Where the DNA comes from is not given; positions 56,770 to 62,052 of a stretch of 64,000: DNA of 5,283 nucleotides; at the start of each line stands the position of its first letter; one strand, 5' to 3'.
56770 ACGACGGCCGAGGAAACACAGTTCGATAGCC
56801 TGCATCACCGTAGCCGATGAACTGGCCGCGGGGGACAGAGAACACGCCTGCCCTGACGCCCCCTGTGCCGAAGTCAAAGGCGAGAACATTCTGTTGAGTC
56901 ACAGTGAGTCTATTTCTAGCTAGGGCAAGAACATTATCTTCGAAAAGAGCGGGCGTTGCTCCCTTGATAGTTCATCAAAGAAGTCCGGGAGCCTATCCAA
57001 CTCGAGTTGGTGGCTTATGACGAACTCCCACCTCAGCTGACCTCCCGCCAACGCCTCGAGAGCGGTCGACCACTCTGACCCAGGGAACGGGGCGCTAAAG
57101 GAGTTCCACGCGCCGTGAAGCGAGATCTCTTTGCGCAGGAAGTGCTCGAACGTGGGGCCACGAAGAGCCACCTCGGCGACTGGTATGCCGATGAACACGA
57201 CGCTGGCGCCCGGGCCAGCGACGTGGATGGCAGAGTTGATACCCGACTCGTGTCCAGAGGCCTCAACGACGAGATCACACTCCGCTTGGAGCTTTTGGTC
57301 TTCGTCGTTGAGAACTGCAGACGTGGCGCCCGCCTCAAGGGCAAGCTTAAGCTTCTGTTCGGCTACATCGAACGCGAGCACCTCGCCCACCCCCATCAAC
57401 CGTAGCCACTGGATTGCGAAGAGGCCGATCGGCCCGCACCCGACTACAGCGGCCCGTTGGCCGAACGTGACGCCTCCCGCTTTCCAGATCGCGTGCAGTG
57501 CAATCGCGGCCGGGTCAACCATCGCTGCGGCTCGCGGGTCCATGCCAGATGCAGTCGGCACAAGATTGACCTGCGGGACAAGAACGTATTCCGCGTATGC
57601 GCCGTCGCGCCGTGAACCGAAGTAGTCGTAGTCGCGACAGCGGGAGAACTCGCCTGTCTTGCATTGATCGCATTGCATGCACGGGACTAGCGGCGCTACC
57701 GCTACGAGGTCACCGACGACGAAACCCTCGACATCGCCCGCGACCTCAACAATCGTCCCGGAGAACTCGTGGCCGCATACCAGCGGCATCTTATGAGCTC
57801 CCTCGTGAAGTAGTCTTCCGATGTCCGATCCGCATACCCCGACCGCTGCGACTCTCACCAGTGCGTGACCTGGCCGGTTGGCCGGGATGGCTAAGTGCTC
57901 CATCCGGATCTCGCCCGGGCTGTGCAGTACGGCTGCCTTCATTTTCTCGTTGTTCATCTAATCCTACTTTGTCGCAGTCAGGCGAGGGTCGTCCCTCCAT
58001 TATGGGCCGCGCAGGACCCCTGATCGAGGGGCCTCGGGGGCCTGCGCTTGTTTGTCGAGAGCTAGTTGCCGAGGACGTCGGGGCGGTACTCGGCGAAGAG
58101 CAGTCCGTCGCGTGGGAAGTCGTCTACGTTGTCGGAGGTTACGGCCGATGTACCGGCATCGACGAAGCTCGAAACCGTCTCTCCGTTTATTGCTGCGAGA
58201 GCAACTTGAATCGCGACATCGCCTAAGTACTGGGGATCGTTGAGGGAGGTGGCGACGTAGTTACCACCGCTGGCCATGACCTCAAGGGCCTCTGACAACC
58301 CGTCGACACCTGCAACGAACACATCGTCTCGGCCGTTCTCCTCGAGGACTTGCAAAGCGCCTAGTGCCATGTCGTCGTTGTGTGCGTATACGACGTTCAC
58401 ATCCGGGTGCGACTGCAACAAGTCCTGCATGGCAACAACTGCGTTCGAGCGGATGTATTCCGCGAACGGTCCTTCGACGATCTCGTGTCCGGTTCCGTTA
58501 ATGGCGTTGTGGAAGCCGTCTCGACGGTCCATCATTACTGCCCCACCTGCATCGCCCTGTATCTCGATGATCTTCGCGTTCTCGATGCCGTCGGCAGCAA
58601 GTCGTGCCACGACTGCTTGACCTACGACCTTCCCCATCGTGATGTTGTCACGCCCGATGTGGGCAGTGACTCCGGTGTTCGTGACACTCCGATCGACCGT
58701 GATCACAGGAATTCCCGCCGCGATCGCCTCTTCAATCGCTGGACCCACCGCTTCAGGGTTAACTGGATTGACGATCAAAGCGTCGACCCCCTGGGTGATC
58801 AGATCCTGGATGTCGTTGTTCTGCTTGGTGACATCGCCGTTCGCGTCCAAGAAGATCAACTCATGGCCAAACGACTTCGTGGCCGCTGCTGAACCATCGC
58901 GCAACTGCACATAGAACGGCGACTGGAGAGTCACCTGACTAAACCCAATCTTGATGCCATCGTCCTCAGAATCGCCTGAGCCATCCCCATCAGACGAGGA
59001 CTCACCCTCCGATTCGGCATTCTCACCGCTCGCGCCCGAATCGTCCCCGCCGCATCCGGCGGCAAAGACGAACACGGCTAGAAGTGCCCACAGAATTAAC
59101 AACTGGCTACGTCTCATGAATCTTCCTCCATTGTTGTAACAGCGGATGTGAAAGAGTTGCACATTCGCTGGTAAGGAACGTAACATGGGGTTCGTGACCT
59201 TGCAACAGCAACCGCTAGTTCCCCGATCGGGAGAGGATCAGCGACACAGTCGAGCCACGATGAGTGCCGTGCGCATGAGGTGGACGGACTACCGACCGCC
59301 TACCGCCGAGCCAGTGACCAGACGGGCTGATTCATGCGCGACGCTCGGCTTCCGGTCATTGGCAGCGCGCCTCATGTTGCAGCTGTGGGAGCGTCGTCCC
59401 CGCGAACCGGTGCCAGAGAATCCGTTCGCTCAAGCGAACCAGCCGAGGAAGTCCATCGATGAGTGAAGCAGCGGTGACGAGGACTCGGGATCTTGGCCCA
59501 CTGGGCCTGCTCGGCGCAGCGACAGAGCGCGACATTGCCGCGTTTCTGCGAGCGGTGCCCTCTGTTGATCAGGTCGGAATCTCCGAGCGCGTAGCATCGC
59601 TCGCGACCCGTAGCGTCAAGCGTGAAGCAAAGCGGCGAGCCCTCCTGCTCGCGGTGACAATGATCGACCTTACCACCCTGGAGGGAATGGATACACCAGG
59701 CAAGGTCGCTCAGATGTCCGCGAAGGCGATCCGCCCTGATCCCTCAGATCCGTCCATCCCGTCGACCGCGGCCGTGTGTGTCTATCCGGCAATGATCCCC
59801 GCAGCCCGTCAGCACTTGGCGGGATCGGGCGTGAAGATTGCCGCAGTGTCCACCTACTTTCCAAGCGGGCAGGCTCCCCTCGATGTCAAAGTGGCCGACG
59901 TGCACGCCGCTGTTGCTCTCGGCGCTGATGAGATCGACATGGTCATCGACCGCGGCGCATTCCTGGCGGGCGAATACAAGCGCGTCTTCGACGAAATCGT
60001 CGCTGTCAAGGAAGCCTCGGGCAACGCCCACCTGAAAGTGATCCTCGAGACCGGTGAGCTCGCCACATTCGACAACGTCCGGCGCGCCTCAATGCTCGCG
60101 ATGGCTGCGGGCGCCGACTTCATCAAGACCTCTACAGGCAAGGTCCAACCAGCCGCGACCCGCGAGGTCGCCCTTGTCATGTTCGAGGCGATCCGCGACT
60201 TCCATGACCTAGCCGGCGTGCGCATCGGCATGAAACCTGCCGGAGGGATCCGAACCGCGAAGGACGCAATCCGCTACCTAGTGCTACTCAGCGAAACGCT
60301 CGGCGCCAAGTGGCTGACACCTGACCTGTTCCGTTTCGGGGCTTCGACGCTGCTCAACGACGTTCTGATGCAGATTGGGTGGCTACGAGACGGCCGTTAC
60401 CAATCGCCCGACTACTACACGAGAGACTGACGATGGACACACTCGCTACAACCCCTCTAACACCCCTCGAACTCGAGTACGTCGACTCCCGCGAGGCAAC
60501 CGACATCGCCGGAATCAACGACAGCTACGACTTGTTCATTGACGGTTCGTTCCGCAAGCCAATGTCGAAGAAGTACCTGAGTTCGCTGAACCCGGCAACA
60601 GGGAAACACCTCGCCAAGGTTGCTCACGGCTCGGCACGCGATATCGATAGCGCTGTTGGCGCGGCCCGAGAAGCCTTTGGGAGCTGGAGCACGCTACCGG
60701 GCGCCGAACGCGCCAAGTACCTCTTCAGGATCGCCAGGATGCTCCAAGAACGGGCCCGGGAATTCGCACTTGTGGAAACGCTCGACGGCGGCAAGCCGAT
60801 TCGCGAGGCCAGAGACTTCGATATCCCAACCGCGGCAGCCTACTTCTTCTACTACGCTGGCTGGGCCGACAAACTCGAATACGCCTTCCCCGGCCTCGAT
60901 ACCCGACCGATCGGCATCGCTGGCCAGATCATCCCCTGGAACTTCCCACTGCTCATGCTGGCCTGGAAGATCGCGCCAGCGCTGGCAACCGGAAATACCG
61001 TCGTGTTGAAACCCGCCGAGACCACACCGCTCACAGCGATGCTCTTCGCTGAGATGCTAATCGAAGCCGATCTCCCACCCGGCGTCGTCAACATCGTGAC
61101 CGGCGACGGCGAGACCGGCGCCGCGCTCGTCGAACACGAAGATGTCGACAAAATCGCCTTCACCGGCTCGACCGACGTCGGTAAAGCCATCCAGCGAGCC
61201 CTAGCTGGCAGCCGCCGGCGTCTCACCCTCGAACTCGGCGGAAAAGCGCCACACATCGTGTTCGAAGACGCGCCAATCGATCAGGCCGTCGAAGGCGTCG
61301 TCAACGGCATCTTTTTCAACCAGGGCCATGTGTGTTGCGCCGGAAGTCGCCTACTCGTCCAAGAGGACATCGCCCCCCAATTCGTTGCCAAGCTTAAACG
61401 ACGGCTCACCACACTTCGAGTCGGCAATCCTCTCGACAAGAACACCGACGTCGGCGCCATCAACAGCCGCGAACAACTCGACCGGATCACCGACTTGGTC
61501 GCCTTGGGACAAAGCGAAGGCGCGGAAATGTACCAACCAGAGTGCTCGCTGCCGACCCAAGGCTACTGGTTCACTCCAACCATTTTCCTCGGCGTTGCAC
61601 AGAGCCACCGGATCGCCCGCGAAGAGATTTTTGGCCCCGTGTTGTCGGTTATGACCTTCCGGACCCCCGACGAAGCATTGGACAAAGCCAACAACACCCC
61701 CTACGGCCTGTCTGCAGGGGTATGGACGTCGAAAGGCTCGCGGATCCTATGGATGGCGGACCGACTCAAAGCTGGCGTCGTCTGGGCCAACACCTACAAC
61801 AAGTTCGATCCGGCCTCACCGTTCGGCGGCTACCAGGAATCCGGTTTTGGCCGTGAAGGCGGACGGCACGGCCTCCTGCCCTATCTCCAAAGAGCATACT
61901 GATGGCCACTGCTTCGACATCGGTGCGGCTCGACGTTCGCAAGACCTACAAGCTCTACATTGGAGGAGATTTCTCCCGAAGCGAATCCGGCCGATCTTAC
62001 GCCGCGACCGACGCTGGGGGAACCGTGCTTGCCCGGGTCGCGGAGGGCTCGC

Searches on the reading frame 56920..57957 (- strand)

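Call 32: search_protein_families(library=pfam, proteins=[window:56920-57957:-], max_evalue=0.001)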
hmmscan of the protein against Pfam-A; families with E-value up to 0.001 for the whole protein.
window:56920-57957:- (345 aa): 3 families
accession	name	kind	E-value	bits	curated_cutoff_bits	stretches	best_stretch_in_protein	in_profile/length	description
PF08240.17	ADH_N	-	8.8e-29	100.3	23.5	1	29-135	2-102/104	Alcohol dehydrogenase GroES-like domain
PF00107.32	ADH_zinc_N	-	6.2e-18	65.4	31.8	1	176-301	1-125/129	Zinc-binding dehydrogenase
PF16912.11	Glu_dehyd_C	-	1.4e-08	34.9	34.9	1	167-327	32-198/211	Glucose dehydrogenase C-terminus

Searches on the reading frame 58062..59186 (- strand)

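Call 32: search_protein_families(library=pfam, proteins=[window:58062-59186:-], max_evalue=0.001)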
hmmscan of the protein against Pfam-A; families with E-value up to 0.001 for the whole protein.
window:58062-59186:- (374 aa): 3 families
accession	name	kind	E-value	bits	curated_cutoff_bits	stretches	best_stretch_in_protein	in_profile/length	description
PF13407.12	Peripla_BP_4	-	4.9e-56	190.6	35.1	1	80-336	1-257/258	Periplasmic binding protein domain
PF00532.27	Peripla_BP_1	-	2.9e-22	79.9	22.2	1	85-299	9-228/281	Periplasmic binding proteins and sugar binding domain of LacI family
PF13377.12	Peripla_BP_3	-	4.4e-07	30.6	26.5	1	193-336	1-148/167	Periplasmic binding protein-like domain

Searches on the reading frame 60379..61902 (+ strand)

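Call 32: search_protein_families(library=pfam, proteins=[window:60379-61902:+], max_evalue=0.001)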
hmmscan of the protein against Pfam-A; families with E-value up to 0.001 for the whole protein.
window:60379-61902:+ (507 aa): 2 families
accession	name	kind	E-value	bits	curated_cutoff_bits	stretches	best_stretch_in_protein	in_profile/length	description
PF00171.27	Aldedh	-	3.6e-164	547.1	23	1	62-504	5-457/461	Aldehyde dehydrogenase family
PF05893.19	LuxC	-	0.00029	20.3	21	1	175-334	86-249/401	Acyl-CoA reductase (LuxC)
